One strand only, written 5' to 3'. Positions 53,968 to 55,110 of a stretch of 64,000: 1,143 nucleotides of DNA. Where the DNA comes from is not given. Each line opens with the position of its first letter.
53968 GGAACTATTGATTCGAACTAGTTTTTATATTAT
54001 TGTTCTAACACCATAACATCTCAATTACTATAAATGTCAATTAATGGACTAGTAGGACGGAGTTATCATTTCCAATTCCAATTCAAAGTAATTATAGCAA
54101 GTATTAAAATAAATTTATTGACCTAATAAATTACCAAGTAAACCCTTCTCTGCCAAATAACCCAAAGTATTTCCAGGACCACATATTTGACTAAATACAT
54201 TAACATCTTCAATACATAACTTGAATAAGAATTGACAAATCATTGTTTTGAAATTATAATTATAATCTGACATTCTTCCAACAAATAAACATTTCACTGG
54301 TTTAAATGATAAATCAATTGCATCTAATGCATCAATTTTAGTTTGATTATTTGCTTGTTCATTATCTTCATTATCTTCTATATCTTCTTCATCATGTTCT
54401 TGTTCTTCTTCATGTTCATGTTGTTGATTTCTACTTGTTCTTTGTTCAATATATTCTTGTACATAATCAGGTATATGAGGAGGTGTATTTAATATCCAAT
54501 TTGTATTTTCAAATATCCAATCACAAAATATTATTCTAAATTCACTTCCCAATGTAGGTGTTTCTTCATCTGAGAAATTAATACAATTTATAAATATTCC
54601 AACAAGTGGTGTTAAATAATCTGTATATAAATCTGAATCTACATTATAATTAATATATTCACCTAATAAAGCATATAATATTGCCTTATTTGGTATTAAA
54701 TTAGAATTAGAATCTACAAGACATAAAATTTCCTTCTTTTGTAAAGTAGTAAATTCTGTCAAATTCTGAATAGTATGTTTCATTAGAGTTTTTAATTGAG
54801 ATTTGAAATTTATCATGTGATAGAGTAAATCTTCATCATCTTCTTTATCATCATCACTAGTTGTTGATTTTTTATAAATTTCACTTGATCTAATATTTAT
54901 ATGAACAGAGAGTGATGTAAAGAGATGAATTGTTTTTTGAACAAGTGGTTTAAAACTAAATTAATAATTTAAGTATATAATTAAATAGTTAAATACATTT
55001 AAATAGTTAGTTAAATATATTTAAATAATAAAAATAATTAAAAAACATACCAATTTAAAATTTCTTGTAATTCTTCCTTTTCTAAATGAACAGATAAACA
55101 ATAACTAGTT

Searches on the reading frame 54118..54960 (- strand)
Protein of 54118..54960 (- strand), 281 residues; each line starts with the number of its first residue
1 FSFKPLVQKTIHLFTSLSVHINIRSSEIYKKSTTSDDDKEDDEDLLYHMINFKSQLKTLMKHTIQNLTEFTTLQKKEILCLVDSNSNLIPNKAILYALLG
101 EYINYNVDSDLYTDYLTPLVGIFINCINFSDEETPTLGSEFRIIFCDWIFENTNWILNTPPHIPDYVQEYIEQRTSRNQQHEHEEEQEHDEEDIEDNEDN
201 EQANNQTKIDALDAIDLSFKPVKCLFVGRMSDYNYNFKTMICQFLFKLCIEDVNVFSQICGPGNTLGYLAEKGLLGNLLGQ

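Call 46: search_protein_families(library=pfam, proteins=[window:54118-54960:-], max_evalue=0.001)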
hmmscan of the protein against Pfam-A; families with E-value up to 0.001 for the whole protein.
window:54118-54960:- (281 aa): 1 family
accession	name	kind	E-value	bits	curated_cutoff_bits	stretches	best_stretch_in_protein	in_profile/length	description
PF10165.14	Ric8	-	1.1e-06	28.5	25.7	1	233-276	320-364/447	Guanine nucleotide exchange factor synembryn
